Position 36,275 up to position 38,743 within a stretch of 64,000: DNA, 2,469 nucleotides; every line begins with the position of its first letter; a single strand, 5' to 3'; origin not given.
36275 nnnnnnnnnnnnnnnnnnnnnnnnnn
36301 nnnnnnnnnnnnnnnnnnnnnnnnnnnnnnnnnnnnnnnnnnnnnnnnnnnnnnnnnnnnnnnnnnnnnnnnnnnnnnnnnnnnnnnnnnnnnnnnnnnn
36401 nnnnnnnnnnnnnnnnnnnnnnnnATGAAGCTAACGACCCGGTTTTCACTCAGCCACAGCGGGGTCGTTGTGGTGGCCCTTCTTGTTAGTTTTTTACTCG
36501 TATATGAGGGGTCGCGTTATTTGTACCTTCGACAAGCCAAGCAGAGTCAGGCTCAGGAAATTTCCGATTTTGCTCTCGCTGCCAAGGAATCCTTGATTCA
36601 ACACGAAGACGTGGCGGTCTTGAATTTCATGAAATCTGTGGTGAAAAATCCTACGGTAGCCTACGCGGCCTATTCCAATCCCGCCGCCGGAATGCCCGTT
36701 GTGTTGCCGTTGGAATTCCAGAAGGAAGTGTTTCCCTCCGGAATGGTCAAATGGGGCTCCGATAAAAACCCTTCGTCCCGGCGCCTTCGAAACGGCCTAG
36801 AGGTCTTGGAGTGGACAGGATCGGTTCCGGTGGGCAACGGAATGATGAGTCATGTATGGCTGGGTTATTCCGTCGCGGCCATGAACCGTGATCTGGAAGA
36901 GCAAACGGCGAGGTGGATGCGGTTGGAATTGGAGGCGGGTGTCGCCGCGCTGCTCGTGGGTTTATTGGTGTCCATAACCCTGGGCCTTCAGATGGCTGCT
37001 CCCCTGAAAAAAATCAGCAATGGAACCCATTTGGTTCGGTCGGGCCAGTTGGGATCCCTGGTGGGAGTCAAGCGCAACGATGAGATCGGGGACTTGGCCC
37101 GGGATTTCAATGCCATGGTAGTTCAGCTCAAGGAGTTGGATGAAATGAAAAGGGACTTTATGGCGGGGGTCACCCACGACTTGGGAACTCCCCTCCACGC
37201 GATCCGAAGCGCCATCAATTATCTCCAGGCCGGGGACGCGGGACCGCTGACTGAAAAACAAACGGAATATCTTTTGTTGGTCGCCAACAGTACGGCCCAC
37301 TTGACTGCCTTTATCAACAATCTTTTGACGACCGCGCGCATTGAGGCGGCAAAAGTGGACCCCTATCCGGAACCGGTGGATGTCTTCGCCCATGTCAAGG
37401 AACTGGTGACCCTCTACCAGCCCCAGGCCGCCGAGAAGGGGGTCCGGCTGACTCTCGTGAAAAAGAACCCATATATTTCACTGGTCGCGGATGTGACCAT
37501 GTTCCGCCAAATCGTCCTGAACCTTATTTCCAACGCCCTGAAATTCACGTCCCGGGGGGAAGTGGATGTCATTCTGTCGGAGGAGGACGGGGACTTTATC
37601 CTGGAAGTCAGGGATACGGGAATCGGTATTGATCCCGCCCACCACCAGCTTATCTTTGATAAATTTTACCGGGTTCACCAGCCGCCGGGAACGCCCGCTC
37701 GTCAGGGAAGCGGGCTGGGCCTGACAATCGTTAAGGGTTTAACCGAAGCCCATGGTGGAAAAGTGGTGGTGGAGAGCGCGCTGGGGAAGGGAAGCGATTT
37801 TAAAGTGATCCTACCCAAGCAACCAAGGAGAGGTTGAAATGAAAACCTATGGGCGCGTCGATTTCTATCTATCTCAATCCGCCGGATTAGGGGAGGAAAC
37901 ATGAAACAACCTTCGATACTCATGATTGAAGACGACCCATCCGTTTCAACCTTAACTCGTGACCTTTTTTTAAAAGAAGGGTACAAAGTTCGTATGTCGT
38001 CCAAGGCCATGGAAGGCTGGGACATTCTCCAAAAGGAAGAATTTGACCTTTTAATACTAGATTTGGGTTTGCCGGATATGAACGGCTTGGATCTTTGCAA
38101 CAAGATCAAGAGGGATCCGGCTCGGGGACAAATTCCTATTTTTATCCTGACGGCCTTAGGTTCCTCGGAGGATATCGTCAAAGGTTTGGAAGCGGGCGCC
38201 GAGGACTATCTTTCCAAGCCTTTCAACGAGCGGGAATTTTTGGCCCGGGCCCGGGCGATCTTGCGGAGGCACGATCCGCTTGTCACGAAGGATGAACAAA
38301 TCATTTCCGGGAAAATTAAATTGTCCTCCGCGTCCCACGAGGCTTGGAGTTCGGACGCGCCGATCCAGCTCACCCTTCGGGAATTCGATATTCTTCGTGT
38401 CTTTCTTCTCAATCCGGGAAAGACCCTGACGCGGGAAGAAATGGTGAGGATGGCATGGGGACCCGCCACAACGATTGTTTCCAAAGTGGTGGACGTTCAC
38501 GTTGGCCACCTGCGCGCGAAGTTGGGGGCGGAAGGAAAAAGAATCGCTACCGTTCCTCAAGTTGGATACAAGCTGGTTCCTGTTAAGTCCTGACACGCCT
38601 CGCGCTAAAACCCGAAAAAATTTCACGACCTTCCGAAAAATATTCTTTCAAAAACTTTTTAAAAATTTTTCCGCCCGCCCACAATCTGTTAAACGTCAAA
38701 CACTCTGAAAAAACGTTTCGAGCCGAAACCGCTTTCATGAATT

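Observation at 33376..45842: Candidate dedicated surface-protein export/processing locus: cargo, PorV-like barrel-TPR fusion, two-component system, giant adhesin, M16 peptidase pair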

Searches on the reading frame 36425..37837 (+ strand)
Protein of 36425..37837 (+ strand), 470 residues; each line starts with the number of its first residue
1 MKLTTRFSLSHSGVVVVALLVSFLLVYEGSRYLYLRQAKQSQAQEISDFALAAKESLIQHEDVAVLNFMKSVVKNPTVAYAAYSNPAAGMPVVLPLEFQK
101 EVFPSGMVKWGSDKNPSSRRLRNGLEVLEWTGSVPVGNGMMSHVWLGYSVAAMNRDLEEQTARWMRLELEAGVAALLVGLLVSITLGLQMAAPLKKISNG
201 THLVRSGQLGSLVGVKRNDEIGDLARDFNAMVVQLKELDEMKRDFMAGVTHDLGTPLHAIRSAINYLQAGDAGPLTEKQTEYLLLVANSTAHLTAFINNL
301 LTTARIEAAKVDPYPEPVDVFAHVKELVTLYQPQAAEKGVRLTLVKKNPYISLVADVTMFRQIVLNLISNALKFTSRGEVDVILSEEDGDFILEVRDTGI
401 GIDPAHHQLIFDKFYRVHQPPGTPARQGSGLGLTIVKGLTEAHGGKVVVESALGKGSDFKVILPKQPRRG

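Call 4: search_protein_families(library=pfam, proteins=[window:36425-37837:+], max_evalue=0.01)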
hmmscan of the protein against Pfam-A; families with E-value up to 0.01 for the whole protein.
window:36425-37837:+ (470 aa): 4 families
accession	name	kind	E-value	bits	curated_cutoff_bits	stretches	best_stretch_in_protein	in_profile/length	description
PF02518.31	HATPase_c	-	7.4e-28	97.6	26.4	1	356-466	2-110/111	Histidine kinase-, DNA gyrase B-, and HSP90-like ATPase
PF00512.31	HisKA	-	8.1e-13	48.7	26.9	1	241-308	1-65/66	His Kinase A (phospho-acceptor) domain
PF00672.30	HAMP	-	9.4e-10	39.1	25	1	189-236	5-52/53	HAMP domain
PF13581.12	HATPase_c_2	-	0.0011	19.4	27.4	1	366-441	42-110/127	Histidine kinase-like ATPase domain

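Call 5: search_protein_families(library=ncbifam, proteins=[window:36425-37837:+], max_evalue=0.1)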
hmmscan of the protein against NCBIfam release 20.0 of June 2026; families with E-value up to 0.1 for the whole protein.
window:36425-37837:+ (470 aa): 93 families (the best 25 are shown)
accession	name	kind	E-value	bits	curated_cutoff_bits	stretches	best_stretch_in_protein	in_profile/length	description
NF046044.1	PnpS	equivalog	1.4e-52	179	400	1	232-464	160-390/390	two-component system histidine kinase PnpS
NF038297.2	hybrid_HK_HrmK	equivalog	8.9e-49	166.6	725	1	212-468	205-460/607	hybrid histidine kinase/response regulator HrmK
NF033092.0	HK_WalK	equivalog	1.5e-47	162.5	725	2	238-464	368-593/594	cell wall metabolism sensor histidine kinase WalK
TIGR02966.1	phoR_proteo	equivalog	4e-47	160.9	334.2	1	232-462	104-332/333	phosphate regulon sensor histidine kinase PhoR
NF040691.1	MtrAB_MtrB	equivalog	4.4e-46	158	450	1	156-467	177-494/507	MtrAB system histidine kinase MtrB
NF012163.2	BaeS_SmeS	equivalog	7.4e-44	150.4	500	1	171-452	169-446/457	sensor histidine kinase efflux regulator BaeS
TIGR02956.1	TMAO_torS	equivalog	2.6e-43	148.3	676.5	1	239-464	461-681/967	TMAO reductase system sensor histidine kinase/response regulator TorS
NF047874.1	MASE3_PAS_HK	subfamily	6.4e-43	147.5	560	1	229-466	385-626/655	MASE3 domain-containing sensor histidine kinase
NF011874.0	PRK15347.1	equivalog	1e-41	142.9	852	1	240-464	396-613/921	two component system sensor kinase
TIGR01386.1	cztS_silS_copS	subfamily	1.1e-41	143.3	292.55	1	127-461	129-454/457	heavy metal sensor histidine kinase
NF007837.0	PRK10549.1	equivalog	1.1e-41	143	603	1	153-466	156-459/466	envelope stress sensor histidine kinase BaeS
NF008302.0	PRK11091.1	equivalog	4.8e-41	140.8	838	1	240-463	281-503/779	aerobic respiration two-component sensor histidine kinase ArcB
NF008312.0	PRK11100.1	equivalog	1.3e-40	139.7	356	1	151-465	167-474/477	two-component system sensor histidine kinase CreC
NF041210.1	his_kin_PieS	equivalog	5.2e-39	134.5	850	1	175-465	176-470/474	two component system sensor histidine kinase PieS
NF041735.1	hist_kin_RppB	equivalog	1.1e-38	133.2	400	1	243-464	217-438/438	two-component system sensor histidine kinase RppB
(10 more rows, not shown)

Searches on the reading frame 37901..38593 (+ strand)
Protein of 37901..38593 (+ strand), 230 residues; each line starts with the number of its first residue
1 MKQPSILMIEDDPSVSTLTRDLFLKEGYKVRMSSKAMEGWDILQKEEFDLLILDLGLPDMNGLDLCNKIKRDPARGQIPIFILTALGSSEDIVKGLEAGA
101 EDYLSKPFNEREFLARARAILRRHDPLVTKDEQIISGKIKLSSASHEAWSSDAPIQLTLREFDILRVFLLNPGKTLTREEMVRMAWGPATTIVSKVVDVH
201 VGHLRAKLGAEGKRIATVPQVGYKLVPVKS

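Call 4: search_protein_families(library=pfam, proteins=[window:37901-38593:+], max_evalue=0.01)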
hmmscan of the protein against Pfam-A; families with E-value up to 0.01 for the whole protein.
window:37901-38593:+ (230 aa): 2 families
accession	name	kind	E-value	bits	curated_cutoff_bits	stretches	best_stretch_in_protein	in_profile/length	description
PF00072.30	Response_reg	-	1.7e-28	99.4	30.2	1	6-117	1-110/111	Response regulator receiver domain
PF00486.34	Trans_reg_C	-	6.3e-20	71.5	26.2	1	153-225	2-77/77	Transcriptional regulatory protein, C terminal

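Call 5: search_protein_families(library=ncbifam, proteins=[window:37901-38593:+], max_evalue=0.1)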
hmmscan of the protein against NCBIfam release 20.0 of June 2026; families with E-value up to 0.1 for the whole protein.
window:37901-38593:+ (230 aa): 103 families (the best 25 are shown)
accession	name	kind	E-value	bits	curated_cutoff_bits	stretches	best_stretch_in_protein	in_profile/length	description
NF040689.1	MtrAB_MtrA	equivalog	1.3e-48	165.3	300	1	6-224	1-217/219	MtrAB system response regulator MtrA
TIGR02154.1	PhoB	equivalog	1.3e-48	165.3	296.2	1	3-225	2-225/226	phosphate regulon transcriptional regulator PhoB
NF053854.1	RespRegPhoBBctds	equivalog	4.4e-47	160.3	270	1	6-224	1-223/225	two-component system response regulator PhoB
NF041733.1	resp_reg_CseB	equivalog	5.6e-46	156.8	350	1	5-226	2-227/228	two-component system response regulator CseB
NF008296.0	PRK11083.1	equivalog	4.1e-45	154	273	1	1-225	1-225/228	two-component system response regulator CreB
NF007005.1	PRK09468.1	equivalog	9.8e-45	152.8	331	1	3-227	3-233/237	osmolarity response regulator transcription factor OmpR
NF045944.1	ResRegRpaBCyano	equivalog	1.7e-43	148.6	330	1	7-223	1-225/229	response regulator transcription factor RpaB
NF007928.2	PRK10643.1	equivalog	6.2e-43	146.9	330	1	6-225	3-216/216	two-component system response regulator PmrA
NF041734.1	resp_reg_RppA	equivalog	2.2e-42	145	250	1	6-225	3-227/229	two-component system response regulator RppA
TIGR01387.1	cztR_silR_copR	subfamily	1.4e-39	136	279.2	1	6-225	1-218/218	heavy metal response regulator transcription factor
NF041209.1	resp_regPieR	equivalog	1.2e-38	133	450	1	6-225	3-227/231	two component system response regulator PieR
NF045991.1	RespRegCtrARhodob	equivalog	9.7e-38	130.1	350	1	6-225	3-221/224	response regulator transcription factor CtrA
NF033117.2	vanR_ACDEGLN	exception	3.9e-36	124.7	350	1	6-225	1-225/226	VanR-ABDEGLN family response regulator transcription factor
NF007982.1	PRK10710.1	equivalog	3.9e-35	121.5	380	1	2-224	6-226/235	envelope stress response regulator BaeR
NF007546.0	PRK10161.1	equivalog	4.3e-35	121.3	471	1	6-225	5-225/229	phosphate response regulator transcription factor PhoB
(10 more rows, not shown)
